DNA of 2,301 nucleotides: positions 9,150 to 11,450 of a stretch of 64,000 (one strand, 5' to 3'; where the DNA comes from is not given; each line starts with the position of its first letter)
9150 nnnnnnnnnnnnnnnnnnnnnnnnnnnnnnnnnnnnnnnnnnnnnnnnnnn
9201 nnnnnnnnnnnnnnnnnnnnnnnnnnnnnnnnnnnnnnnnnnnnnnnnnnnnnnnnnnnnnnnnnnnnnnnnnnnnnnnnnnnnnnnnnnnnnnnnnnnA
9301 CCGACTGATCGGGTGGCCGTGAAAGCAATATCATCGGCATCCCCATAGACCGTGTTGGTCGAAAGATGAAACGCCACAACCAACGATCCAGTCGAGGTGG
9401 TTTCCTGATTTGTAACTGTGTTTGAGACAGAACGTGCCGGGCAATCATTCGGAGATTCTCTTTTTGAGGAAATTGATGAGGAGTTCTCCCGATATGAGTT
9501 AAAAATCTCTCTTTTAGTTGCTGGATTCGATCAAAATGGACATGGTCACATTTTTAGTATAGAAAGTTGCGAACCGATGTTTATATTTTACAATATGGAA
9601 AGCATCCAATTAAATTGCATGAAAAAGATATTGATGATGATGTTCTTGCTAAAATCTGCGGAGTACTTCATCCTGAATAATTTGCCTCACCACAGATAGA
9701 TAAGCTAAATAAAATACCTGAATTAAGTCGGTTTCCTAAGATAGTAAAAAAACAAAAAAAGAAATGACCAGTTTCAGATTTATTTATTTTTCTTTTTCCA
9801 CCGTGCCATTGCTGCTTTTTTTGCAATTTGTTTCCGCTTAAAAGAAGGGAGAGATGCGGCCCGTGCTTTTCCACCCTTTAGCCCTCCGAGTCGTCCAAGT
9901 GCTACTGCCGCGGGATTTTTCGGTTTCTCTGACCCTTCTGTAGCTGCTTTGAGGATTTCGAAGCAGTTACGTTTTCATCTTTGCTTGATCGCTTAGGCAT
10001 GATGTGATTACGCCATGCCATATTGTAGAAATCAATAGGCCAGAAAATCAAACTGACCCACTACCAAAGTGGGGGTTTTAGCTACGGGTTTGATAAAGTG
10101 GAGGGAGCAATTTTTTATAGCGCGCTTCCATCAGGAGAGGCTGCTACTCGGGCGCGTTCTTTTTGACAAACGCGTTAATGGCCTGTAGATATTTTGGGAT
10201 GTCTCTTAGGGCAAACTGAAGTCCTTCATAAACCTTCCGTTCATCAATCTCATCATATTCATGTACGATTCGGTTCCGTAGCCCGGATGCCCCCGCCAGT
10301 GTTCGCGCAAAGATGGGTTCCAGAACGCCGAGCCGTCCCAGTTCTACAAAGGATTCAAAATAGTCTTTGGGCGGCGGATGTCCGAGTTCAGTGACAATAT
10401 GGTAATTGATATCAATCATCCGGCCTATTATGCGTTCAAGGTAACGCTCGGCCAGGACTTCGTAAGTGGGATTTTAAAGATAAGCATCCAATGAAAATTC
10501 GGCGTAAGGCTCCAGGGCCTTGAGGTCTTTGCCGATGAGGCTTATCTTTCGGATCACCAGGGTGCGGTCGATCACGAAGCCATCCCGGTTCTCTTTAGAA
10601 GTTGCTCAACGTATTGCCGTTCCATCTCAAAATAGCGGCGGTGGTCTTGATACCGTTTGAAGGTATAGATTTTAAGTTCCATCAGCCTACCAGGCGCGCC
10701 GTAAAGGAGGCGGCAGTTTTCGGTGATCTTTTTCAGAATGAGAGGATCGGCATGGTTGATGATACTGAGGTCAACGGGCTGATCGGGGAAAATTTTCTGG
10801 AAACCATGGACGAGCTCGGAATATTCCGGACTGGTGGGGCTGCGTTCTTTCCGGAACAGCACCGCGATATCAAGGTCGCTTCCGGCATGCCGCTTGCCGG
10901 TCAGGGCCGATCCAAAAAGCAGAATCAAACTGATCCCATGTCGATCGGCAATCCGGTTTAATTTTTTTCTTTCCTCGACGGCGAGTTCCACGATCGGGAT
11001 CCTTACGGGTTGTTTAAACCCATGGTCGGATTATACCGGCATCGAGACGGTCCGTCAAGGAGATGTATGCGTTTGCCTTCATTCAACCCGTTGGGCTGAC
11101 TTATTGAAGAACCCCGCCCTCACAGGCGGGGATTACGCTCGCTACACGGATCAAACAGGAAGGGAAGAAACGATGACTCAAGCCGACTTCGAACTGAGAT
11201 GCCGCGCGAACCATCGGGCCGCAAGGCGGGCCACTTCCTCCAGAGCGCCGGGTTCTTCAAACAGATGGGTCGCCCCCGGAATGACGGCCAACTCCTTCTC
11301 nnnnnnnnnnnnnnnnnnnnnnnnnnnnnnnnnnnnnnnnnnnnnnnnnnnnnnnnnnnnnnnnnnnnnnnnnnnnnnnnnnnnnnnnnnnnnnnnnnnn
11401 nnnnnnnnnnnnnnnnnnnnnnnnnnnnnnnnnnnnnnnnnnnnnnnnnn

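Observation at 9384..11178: Small low-GC islet: AT-rich insert truncating a CARDB gene plus a degenerate HepT/MNT module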

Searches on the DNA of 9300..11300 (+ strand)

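Call 45: search_dna_similar(query=window:9400-10160:+, collection=phages, mode=distant, max_evalue=0.01)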
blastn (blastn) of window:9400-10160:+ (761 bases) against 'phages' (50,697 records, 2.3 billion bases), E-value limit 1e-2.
No match.

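Call 46: search_dna_similar(query=window:9400-10160:+, collection=plasmids, mode=distant, max_evalue=0.01)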
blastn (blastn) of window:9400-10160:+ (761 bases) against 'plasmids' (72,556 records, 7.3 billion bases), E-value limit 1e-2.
No match.

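Call 67: search_rna_families(source=window, start=9300, end=11300, threshold=evalue, max_evalue=1)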
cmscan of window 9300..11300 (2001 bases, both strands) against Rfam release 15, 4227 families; matches with E-value up to 1: 1.
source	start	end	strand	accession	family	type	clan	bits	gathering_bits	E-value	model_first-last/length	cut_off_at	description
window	9738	9842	+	RF01577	RNase_P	Gene; ribozyme;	CL00002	25.1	100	0.22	58-168/626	no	Plasmodium RNase_P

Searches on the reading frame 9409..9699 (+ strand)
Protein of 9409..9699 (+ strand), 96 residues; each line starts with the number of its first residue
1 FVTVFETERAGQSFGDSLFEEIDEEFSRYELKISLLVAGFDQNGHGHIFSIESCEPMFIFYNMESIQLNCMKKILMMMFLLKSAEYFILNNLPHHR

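Call 9: search_protein_families(library=pfam, max_evalue=0.1, proteins=[window:9418-9696:+])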
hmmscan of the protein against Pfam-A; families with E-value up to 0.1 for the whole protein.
seq(93 aa): 1 family
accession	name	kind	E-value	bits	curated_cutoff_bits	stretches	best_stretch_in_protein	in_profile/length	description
PF24731.1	DUF7683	-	0.082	13.7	27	0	45-85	31-72/73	Domain of unknown function (DUF7683)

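Call 15: search_protein_families(library=ncbifam, max_evalue=1, proteins=[window:9418-9696:+])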
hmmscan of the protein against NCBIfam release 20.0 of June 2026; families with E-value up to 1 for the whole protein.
seq(93 aa): 0 families

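Call 16: search_protein_families(library=phrogs, max_evalue=1, proteins=[window:9418-9696:+])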
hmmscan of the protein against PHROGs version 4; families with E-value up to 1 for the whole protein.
seq(93 aa): 1 family
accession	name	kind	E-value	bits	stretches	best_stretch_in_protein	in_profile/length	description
phrog_24836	-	unknown function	0.2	12.8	0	5-32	57-84/89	-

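Call 30: search_protein_representatives(protein=window:9409-9699:+)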
Query: 96 residues. Proteins with E-value up to 0.001 (for the whole library): 3; up to 1e-10: 1; up to 1e-30: 1. The best 3 are listed.
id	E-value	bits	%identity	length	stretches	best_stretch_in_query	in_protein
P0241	9.2e-56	202.0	100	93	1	4-96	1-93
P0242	1.5e-04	38.2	50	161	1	9-54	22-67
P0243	5.5e-04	36.3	44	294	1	9-53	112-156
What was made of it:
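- On Proteasome-beta-like Ntn hydrolase family: P0242 E=1.5e-4 and P0243 E=5.5e-4 against 1.84 billion proteins (call 30).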

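Call 32: search_protein_families(library=pfam, max_evalue=1, proteins=[P0243, P0242])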
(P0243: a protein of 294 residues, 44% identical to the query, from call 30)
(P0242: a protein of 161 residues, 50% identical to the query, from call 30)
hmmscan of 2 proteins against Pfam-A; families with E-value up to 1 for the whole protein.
P0243 (294 aa): 1 family
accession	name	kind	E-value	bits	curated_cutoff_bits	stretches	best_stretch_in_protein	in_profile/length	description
PF00227.31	Proteasome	-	0.035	14.2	22.4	0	134-181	103-145/189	Proteasome subunit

P0242 (161 aa): 2 families
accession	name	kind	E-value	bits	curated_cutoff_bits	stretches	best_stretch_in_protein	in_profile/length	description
PF00227.31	Proteasome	-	0.034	14.2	22.4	1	46-92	105-148/189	Proteasome subunit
PF21499.3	DYN1_lid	-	0.16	12.6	27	0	97-157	39-98/136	DYN1, AAA+ ATPase lid domain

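Call 33: search_protein_families(library=padloc, max_evalue=1, proteins=[P0243, P0242])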
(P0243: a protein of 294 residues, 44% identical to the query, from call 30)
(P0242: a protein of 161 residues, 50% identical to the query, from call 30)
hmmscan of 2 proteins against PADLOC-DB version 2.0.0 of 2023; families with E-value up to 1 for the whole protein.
P0243 (294 aa): 0 families

P0242 (161 aa): 0 families
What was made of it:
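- Tried and rejected: Nothing matched the other pieces (call 33).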

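Call 47: search_dna_similar(query=P0243, collection=phages, mode=protein, max_evalue=0.001)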
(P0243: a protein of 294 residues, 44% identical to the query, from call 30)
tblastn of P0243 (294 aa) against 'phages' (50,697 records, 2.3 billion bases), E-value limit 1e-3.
No match.

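Call 48: search_dna_similar(query=P0243, collection=plasmids, mode=protein, max_evalue=0.001)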
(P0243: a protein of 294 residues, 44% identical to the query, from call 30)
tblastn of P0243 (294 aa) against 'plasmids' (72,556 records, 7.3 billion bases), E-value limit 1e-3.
No match.
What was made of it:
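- Tried and rejected: Searched with DNA (distant mode) and with the protein P0243: no match (calls 45-48).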

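Call 49: search_solved_structures(query=P0243, max_evalue=1)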
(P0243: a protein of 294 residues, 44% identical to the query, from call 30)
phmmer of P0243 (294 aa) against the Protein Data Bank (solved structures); distinct sequences matched with E-value up to 1: 3.
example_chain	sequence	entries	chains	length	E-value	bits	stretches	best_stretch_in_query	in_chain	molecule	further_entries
2cwp_A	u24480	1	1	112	0.15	14.5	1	208-278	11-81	MetRS related protein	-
3h4p_a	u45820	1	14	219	0.73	12.2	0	1-45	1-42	Proteasome subunit beta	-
7b0w_I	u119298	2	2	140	0.86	12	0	170-197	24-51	Fimbrin-like protein FimI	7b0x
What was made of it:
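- Tried and rejected: Only non-significant hits (call 49).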

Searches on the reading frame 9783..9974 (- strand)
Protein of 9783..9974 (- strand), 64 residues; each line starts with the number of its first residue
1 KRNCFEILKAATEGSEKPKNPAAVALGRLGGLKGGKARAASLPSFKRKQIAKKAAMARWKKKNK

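Call 9: search_protein_families(library=pfam, max_evalue=0.1, proteins=[window:9783-9974:-])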
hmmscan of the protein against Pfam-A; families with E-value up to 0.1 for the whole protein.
seq(64 aa): 0 families

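Call 15: search_protein_families(library=ncbifam, max_evalue=1, proteins=[window:9783-9974:-])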
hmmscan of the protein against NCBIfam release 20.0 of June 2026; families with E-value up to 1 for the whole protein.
seq(64 aa): 0 families

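Call 16: search_protein_families(library=phrogs, max_evalue=1, proteins=[window:9783-9974:-])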
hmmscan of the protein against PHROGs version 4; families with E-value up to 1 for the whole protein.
seq(64 aa): 1 family
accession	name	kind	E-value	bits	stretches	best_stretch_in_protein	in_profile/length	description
phrog_2384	-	unknown function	3.4e-05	24.3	1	31-62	8-39/338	-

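Call 25: find_homologous_proteins(query=window:9783-9974:-, max_evalue=10)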
Query seq(64 aa) (64 aa): 7994 proteins with E <= 10 among 8000 candidates; the best 120 are listed.
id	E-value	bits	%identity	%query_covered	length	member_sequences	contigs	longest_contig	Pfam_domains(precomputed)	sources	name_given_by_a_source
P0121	4.7e-16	76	69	97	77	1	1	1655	-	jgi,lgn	-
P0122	5.2e-16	76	72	95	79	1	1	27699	-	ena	-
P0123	7.6e-16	75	77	89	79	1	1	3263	-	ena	-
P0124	1.0e-15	75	70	95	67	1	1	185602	-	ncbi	ncbi:MAG: hypothetical protein R3F23_02750 [Verrucomicrobiia bacterium]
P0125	1.3e-15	74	68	95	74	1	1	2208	-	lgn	-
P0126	1.4e-15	74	73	95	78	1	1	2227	-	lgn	-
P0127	4.0e-15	73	84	69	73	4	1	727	-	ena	-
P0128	5.9e-15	72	67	95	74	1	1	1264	-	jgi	-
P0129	6.1e-15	72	74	89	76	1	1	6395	-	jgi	jgi:hypothetical protein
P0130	7.4e-15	72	72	92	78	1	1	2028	-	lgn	-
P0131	7.6e-15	72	-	-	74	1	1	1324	-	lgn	-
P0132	9.1e-15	72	72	89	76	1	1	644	-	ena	-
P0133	9.1e-15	72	-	-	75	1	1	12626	-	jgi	jgi:hypothetical protein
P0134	1.0e-14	72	67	94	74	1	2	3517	-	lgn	-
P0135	1.0e-14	72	70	92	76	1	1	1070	-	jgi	jgi:hypothetical protein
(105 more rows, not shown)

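Call 32: search_protein_families(library=pfam, max_evalue=1, proteins=[P0121])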
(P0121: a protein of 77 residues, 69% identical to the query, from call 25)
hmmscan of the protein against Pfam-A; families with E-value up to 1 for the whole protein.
P0121 (77 aa): 0 families

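Call 33: search_protein_families(library=padloc, max_evalue=1, proteins=[P0121])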
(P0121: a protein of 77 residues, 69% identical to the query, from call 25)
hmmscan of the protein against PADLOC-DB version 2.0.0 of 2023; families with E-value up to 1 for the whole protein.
P0121 (77 aa): 0 families

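Call 43: find_encoding_contigs(protein=P0122, flank=5000)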
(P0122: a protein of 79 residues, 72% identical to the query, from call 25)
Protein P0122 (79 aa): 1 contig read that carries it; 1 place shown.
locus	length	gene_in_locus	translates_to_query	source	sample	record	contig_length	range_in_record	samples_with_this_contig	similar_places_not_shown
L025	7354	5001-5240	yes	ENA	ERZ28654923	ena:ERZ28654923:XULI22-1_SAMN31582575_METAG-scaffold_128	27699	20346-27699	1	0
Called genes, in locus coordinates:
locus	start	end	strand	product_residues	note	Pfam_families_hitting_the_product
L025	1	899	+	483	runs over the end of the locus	PF02347:GDC-P, PF00266:Aminotran_5, PF21478:GcvP2_C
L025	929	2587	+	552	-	PF00890:FAD_binding_2, PF01266:DAO (weak), PF03486:HI0933_like (faint), PF07992:Pyr_redox_2 (faint), PF02910:Succ_DH_flav_C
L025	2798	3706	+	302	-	PF03331:LpxC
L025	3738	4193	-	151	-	PF02580:Tyr_Deacylase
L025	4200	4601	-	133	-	PF01850:PIN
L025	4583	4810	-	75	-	PF02604:PhdYeFM_antitox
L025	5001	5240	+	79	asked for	-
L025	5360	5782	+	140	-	-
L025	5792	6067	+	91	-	-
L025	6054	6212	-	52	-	-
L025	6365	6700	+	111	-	-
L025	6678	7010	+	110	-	-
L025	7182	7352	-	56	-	?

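Call 44: find_encoding_contigs(protein=P0125, flank=5000)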
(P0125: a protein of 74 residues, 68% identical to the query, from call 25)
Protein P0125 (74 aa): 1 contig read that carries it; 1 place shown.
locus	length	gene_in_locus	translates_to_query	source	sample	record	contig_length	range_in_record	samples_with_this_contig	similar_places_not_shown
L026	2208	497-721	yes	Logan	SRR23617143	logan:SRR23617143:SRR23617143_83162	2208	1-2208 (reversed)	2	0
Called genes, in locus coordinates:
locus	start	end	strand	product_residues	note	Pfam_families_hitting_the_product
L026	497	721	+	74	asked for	-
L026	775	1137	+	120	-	-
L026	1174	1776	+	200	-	PF13744:HTH_37, PF01381:HTH_3, PF13560:HTH_31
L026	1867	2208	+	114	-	?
